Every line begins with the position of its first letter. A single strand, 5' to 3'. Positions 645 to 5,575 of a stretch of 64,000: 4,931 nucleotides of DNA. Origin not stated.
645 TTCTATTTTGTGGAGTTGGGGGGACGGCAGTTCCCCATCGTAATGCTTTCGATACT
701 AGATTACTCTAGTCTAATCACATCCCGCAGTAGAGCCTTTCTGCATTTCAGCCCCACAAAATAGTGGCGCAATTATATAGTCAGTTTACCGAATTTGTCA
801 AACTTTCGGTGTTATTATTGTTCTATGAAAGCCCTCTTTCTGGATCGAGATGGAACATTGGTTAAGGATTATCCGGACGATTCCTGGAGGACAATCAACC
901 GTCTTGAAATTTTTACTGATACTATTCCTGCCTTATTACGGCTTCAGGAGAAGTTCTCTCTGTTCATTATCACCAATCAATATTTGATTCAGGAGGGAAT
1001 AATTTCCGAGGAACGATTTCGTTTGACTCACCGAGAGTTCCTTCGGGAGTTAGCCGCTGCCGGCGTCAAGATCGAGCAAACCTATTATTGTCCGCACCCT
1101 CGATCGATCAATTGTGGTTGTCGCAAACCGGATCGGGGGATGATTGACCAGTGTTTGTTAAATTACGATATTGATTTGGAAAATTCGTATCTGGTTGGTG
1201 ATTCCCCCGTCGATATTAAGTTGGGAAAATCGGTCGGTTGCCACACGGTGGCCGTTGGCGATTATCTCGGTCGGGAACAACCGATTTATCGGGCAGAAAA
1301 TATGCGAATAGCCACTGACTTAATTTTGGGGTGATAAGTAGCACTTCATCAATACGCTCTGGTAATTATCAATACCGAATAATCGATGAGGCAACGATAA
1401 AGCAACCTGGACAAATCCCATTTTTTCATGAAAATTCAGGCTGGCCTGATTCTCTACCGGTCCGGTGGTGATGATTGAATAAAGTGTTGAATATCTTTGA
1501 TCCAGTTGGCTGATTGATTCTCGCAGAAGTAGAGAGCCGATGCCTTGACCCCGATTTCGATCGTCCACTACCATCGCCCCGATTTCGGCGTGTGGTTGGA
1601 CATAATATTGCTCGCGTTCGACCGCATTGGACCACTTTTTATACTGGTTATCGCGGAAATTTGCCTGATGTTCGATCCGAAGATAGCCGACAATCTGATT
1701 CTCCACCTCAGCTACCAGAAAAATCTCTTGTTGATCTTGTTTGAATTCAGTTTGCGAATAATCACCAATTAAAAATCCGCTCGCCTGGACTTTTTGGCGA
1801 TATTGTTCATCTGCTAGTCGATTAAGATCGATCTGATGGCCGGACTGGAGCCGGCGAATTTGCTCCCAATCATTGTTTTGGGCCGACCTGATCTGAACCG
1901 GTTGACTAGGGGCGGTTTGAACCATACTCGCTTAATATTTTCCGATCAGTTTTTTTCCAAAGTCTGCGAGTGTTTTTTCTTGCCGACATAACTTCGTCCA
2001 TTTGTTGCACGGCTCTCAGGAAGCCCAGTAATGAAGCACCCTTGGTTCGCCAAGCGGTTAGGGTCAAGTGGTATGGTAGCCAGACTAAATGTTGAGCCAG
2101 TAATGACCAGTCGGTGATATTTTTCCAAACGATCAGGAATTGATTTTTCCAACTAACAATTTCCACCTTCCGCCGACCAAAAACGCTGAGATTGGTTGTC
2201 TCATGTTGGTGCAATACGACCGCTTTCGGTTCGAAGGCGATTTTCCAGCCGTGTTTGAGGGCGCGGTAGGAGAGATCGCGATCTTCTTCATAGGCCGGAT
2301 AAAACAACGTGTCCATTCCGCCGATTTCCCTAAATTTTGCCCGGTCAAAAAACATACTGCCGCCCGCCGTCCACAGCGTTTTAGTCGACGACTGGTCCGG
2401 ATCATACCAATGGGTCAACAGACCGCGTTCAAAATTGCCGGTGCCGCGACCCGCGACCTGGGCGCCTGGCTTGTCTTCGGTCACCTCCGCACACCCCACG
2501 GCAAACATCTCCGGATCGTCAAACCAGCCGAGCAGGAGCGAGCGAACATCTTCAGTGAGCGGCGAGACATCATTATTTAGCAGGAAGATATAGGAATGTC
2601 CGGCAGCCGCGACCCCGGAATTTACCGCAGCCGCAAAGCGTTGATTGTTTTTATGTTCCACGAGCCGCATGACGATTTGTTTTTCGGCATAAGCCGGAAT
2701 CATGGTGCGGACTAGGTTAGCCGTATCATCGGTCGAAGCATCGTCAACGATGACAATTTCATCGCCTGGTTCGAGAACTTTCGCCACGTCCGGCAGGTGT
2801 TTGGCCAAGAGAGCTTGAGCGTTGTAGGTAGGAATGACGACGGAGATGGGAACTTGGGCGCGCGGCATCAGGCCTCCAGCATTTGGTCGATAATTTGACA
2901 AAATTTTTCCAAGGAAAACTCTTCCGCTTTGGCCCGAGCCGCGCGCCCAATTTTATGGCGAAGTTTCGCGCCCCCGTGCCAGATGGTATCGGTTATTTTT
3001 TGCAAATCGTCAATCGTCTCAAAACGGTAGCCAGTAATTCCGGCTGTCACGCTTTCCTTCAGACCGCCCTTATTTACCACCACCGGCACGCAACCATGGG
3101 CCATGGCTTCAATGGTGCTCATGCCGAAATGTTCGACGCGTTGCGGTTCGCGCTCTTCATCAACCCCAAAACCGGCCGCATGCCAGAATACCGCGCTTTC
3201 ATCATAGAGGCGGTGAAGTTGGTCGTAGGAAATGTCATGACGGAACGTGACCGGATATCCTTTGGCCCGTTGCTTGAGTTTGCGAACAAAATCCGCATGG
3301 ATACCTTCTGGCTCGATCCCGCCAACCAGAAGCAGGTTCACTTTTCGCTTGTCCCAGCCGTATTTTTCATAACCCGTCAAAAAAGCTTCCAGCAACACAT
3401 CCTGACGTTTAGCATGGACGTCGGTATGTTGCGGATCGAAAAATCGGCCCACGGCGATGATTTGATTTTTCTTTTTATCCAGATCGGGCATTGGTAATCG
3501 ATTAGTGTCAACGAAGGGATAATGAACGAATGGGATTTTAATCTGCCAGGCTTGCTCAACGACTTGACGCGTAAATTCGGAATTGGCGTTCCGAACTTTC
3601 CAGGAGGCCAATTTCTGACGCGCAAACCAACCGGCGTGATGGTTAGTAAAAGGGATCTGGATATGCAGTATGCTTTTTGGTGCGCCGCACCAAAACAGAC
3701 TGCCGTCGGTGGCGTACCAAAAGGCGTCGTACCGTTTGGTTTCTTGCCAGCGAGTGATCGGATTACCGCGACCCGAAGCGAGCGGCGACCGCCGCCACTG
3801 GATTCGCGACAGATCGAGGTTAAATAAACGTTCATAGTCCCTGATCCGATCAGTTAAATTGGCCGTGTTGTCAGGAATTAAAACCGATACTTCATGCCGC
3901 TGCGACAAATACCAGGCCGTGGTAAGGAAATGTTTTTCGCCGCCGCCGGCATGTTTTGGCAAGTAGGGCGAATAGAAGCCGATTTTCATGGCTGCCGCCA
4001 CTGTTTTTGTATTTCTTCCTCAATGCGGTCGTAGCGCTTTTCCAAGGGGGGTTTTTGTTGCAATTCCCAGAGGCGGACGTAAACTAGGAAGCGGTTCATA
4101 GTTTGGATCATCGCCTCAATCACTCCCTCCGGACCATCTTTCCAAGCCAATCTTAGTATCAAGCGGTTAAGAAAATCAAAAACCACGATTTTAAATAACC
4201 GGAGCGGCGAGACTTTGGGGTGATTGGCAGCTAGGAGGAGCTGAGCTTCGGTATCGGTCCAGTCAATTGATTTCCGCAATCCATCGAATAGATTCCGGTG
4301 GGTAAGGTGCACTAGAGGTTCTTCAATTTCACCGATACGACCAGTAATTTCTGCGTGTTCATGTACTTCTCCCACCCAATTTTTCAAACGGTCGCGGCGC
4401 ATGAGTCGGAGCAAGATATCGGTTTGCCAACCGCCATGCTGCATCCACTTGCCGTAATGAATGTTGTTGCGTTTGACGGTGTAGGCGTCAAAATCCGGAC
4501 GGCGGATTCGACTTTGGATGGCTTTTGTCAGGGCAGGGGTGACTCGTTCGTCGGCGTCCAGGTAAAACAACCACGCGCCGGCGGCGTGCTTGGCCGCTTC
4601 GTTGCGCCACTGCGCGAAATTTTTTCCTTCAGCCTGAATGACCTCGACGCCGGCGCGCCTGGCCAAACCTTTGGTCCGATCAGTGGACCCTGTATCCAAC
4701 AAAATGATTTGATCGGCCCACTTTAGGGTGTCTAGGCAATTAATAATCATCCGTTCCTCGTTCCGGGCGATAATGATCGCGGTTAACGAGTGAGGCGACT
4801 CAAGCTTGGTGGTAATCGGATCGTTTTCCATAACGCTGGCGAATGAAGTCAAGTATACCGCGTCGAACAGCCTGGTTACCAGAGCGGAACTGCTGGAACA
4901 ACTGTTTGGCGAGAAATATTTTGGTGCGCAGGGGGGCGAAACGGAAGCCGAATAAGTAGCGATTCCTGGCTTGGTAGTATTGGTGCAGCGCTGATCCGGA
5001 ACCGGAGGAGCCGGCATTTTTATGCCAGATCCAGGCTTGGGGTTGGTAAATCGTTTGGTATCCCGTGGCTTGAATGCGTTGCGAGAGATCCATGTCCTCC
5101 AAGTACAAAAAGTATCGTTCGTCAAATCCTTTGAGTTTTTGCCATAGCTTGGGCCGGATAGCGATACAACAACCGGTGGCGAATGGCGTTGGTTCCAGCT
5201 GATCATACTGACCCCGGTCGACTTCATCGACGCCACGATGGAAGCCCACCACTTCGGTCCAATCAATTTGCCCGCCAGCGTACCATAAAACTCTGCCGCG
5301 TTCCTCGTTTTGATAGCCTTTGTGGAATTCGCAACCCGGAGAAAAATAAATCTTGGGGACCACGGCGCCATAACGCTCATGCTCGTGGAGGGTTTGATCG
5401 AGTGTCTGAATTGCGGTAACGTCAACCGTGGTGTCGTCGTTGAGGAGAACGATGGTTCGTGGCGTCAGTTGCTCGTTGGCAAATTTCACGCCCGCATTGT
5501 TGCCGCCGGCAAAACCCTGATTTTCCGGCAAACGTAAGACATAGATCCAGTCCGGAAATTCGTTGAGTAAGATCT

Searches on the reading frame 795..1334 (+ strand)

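Call 96: search_protein_families(library=pfam, proteins=[window:795-1334:+], max_evalue=0.001)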
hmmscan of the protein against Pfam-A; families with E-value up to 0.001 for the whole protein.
window:795-1334:+ (179 aa): 5 families
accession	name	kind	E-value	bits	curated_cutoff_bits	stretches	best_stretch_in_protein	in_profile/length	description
PF13242.12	Hydrolase_like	-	5.5e-10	39.5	22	1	109-155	2-49/75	HAD-hyrolase-like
PF13419.12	HAD_2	-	3e-07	31.1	23.8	1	110-154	134-178/178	Haloacid dehalogenase-like hydrolase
PF08645.17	PNK3P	-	6.5e-06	26.4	22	1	15-137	4-126/161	Polynucleotide kinase 3 phosphatase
PF00702.32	Hydrolase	-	1.6e-05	25.9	26.4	0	38-148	98-191/191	haloacid dehalogenase-like hydrolase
PF12710.13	HAD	-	0.00043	21.2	27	0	83-144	119-188/189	haloacid dehalogenase-like hydrolase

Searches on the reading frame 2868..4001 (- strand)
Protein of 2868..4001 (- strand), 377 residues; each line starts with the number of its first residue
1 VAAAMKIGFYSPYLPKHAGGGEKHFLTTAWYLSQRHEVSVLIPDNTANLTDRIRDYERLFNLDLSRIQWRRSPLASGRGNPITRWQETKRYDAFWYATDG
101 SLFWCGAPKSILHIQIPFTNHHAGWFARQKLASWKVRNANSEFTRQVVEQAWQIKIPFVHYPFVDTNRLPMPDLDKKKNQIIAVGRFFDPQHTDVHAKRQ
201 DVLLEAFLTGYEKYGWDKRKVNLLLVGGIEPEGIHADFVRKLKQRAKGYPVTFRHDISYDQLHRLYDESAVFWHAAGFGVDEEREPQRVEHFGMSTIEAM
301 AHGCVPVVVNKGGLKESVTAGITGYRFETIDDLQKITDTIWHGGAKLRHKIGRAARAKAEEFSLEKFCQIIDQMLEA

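Call 46: search_protein_families(library=pfam, proteins=[window:2868-4001:-], max_evalue=0.0001)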
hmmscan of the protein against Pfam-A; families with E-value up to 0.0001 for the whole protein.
window:2868-4001:- (377 aa): 3 families
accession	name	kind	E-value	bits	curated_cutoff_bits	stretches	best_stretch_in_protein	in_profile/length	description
PF00534.26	Glycos_transf_1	-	1.6e-16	60.7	26.4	1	174-357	11-171/172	Glycosyl transferases group 1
PF13692.12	Glyco_trans_1_4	-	1.4e-11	45.2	27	1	180-338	3-134/142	Glycosyl transferases group 1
PF13439.12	Glyco_transf_4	-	1.6e-06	28.7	28.5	1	19-167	2-169/170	Glycosyltransferase Family 4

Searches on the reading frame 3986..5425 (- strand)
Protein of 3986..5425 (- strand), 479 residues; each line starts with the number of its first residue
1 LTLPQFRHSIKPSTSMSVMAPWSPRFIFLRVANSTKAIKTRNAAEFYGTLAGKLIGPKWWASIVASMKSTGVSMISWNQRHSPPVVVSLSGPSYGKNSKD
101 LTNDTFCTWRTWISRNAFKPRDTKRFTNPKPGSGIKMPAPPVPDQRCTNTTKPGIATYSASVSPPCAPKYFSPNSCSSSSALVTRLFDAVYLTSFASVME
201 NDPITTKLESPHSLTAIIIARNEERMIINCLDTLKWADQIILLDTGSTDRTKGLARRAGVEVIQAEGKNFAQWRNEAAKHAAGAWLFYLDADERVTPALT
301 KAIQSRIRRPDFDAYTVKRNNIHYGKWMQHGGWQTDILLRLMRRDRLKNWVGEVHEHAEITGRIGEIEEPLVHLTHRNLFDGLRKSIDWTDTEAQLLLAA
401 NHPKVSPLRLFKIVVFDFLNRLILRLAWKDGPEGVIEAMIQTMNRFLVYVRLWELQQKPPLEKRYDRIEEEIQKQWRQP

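Call 46: search_protein_families(library=pfam, proteins=[window:3986-5425:-], max_evalue=0.0001)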
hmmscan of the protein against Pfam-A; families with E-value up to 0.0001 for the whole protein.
window:3986-5425:- (479 aa): 1 family
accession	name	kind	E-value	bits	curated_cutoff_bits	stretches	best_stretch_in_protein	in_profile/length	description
PF00535.33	Glycos_transf_2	-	1.5e-16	61.3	23.3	1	216-333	2-129/168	Glycosyl transferase family 2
